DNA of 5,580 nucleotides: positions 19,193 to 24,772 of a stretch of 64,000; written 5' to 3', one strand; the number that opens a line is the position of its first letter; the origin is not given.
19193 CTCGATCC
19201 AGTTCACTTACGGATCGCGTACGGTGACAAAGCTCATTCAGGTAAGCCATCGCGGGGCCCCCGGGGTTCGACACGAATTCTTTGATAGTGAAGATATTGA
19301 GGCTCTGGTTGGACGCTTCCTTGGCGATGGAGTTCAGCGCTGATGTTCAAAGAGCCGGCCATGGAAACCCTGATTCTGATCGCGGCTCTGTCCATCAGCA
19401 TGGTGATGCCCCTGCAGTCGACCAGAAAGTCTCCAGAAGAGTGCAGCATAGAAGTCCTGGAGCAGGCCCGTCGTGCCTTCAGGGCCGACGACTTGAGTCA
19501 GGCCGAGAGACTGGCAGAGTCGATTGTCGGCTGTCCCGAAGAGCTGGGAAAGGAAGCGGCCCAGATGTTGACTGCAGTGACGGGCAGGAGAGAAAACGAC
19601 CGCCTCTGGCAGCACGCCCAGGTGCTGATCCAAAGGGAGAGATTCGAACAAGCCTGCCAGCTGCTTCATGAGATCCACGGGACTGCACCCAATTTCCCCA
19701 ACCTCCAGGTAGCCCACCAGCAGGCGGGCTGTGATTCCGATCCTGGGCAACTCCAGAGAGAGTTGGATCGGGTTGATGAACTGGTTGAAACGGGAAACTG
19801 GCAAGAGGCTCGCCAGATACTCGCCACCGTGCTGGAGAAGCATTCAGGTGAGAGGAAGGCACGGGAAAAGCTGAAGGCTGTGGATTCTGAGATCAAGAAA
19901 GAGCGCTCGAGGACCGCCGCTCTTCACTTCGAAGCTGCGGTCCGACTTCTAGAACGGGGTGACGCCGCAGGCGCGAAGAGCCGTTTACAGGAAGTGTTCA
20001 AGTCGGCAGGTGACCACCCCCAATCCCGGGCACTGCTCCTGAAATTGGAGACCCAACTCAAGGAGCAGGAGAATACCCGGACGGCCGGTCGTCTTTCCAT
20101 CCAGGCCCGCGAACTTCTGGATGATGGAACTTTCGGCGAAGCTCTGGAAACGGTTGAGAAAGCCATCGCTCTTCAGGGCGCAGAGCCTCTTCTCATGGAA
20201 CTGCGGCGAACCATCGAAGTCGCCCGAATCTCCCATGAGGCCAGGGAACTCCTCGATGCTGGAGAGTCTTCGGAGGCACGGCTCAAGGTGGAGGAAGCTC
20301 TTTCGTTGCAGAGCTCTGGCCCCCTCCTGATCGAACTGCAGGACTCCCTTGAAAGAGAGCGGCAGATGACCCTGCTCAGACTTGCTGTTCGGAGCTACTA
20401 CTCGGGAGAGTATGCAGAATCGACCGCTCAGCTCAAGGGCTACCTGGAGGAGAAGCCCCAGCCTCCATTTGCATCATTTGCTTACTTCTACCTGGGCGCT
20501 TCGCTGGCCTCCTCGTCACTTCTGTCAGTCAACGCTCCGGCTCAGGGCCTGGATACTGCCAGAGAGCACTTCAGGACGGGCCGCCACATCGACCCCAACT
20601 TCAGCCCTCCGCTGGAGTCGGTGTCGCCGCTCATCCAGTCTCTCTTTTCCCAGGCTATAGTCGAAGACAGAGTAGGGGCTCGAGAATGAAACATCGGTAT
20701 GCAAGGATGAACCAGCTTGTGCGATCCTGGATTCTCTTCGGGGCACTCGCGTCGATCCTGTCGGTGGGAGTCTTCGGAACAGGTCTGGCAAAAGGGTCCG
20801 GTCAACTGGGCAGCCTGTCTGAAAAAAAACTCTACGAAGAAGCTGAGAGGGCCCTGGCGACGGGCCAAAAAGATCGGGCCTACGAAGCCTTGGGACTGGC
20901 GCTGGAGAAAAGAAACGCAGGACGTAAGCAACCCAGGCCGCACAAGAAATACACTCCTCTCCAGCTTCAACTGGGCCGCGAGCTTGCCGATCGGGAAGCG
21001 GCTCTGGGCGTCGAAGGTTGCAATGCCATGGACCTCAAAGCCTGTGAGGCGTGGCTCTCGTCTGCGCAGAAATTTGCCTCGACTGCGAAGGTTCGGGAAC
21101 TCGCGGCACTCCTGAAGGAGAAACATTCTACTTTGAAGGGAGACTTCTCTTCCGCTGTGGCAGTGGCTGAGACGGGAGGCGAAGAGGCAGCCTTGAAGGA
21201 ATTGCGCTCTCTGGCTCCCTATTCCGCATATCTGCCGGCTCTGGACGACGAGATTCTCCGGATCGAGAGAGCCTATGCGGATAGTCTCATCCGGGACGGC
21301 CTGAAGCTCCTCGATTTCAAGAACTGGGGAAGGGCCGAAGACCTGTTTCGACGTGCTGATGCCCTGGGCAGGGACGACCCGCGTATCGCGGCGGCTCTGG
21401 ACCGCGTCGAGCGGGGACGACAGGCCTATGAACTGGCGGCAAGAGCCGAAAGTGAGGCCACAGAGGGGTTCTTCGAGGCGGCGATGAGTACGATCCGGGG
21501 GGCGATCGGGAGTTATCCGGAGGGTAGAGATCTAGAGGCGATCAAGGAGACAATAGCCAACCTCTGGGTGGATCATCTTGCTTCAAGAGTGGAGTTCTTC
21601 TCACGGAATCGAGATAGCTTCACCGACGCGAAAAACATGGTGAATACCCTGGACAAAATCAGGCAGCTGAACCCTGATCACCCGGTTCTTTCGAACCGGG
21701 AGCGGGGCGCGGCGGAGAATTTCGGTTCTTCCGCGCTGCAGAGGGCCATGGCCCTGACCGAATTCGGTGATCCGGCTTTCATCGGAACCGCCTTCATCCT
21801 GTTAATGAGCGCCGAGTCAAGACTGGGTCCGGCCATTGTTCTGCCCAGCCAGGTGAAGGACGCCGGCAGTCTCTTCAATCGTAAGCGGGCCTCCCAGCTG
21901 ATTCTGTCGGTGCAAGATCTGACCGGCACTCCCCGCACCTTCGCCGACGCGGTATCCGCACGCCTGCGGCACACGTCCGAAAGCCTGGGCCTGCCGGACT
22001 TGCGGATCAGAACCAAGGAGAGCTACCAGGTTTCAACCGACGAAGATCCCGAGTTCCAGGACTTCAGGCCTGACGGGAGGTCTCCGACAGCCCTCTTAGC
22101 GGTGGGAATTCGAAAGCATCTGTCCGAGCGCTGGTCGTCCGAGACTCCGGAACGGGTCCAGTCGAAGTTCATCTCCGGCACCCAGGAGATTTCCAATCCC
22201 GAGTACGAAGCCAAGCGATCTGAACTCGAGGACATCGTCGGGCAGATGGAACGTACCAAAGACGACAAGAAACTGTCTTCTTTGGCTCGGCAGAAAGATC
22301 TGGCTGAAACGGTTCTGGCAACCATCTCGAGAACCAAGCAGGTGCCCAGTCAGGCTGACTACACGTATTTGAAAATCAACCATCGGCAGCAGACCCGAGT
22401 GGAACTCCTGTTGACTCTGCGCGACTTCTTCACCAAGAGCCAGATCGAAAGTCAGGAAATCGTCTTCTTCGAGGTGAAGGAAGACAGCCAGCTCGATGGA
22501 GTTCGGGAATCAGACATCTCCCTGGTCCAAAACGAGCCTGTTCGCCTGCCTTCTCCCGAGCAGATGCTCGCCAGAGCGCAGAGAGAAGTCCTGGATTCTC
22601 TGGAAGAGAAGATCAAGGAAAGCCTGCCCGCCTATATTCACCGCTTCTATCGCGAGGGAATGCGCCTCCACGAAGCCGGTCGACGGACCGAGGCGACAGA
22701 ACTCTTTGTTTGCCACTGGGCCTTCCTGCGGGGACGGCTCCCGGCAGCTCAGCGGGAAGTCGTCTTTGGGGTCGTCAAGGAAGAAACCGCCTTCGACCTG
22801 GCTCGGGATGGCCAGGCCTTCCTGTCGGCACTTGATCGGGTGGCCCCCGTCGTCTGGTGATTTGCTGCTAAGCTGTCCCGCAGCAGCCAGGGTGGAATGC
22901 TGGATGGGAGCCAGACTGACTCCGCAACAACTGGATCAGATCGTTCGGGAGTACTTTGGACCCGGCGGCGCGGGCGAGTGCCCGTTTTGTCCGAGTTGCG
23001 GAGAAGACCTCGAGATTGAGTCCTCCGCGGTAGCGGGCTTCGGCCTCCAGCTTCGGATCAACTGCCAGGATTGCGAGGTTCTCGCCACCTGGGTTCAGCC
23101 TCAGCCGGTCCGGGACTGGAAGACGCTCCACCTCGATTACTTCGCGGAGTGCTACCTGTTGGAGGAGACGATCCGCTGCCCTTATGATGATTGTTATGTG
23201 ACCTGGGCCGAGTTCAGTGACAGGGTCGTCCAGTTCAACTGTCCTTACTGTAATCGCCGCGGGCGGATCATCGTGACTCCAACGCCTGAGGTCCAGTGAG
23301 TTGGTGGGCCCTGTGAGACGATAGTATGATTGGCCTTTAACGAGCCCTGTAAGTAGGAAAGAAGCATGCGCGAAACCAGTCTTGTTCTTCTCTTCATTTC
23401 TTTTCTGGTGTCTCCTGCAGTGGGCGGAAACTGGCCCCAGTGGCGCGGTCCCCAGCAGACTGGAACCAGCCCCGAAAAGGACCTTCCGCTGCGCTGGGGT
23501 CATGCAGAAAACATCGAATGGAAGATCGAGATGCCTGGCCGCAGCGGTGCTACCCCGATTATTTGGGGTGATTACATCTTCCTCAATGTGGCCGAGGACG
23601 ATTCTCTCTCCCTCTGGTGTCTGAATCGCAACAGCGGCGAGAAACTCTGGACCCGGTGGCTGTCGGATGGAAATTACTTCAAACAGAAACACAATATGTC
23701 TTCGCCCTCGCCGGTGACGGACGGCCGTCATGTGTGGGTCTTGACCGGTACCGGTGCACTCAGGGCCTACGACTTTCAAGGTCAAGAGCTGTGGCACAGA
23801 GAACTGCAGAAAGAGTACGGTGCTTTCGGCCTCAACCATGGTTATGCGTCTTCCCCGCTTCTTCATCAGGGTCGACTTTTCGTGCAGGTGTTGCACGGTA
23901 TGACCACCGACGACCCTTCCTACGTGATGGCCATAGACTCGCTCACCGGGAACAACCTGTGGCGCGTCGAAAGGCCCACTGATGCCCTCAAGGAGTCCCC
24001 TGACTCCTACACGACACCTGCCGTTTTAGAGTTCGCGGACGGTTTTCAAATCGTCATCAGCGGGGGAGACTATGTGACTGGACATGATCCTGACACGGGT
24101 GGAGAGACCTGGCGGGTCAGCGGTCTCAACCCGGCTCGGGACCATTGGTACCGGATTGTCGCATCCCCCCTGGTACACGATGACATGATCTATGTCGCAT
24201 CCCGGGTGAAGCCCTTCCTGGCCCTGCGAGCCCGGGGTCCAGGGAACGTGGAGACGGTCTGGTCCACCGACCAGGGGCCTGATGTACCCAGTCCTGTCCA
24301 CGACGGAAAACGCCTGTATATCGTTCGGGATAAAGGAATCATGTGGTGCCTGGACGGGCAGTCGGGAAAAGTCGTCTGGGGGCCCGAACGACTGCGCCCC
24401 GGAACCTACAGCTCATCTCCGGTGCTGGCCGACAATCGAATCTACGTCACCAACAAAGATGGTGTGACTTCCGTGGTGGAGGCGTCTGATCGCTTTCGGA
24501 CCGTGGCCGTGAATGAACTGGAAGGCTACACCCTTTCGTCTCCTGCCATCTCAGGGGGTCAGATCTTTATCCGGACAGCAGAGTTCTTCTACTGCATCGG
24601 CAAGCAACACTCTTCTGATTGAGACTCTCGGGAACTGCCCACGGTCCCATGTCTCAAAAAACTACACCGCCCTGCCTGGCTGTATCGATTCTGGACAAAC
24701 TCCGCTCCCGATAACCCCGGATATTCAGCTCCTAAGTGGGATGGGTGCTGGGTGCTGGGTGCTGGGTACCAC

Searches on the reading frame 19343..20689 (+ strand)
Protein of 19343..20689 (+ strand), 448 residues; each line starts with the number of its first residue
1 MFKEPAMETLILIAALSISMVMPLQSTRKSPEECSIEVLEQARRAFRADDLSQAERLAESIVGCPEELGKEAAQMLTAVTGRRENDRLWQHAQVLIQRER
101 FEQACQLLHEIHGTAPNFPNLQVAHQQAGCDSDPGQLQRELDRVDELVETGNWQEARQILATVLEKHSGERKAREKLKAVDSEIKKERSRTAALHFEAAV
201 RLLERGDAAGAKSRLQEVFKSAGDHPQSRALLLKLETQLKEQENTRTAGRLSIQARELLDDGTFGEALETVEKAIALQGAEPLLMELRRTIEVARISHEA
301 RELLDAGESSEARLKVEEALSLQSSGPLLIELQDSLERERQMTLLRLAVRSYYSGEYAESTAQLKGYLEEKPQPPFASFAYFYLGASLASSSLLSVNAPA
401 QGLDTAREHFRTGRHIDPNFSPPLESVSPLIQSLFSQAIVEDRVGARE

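Call 10: search_protein_families(library=pfam, proteins=[window:19343-20689:+], max_evalue=0.01)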
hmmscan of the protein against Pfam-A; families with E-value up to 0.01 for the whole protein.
window:19343-20689:+ (448 aa): 11 families
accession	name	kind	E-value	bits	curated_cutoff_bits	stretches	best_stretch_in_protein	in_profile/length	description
PF13428.12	TPR_14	-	2.5e-07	31.2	23.5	0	142-177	6-41/44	Tetratricopeptide repeat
PF14559.12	TPR_19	-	2.4e-05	25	25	0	147-170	35-58/68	Tetratricopeptide repeat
PF09613.16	HrpB1_HrpK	-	2.7e-05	24.3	29.3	0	91-119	51-79/126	Bacterial type III secretion protein (HrpB1_HrpK)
PF25062.1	ARM_TT21_N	-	0.00049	20.3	40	0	171-251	76-158/222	Tetratricopeptide repeat protein 21 N-terminal ARM repeat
PF12895.13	ANAPC3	-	0.00072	20.2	27.2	0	80-111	19-49/82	Anaphase-promoting complex, cyclosome, subunit 3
PF25058.1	ARM_TT21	-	0.0012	19.2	27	0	149-243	19-109/155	Tetratricopeptide repeat protein 21 ARM repeat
PF13432.12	TPR_16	-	0.0022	18.8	32.7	0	141-174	1-34/65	Tetratricopeptide repeat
PF22205.1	Csm6_6H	-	0.0058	17.2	27.6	0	139-180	4-44/93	Csm6 6H domain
PF07361.16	Cytochrom_B562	-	0.0085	17.1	30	0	136-163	63-90/102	Cytochrome b562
PF10938.13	YfdX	-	0.0094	16.4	26.6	0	99-220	15-141/149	YfdX protein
PF13174.12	TPR_6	-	0.0098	16.9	26.3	0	149-167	12-30/33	Tetratricopeptide repeat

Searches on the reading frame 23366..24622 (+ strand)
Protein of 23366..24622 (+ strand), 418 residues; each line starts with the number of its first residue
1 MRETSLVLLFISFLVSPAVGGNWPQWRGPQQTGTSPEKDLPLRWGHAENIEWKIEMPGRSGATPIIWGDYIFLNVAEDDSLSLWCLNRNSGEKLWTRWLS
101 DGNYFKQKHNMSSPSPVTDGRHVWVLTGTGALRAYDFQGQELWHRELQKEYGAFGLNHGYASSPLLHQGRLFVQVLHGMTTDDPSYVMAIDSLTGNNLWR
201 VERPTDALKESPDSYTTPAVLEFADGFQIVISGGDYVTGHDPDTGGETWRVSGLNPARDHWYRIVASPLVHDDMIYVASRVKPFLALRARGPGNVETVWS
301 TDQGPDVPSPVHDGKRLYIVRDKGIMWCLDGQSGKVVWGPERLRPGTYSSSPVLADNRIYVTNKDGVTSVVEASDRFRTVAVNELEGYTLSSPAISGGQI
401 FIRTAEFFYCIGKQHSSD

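Call 10: search_protein_families(library=pfam, proteins=[window:23366-24622:+], max_evalue=0.01)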
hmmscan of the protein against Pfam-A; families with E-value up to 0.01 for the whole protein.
window:23366-24622:+ (418 aa): 2 families
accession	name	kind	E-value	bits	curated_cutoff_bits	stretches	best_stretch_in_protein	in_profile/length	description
PF13360.13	PQQ_2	-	1.5e-30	107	27.6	2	85-338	7-231/233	Outer membrane protein assembly factor BamB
PF13570.13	Beta-prop_ACSF4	-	3.2e-09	37.1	133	1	266-401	7-149/329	Beta-alanine-activating enzyme, beta-propeller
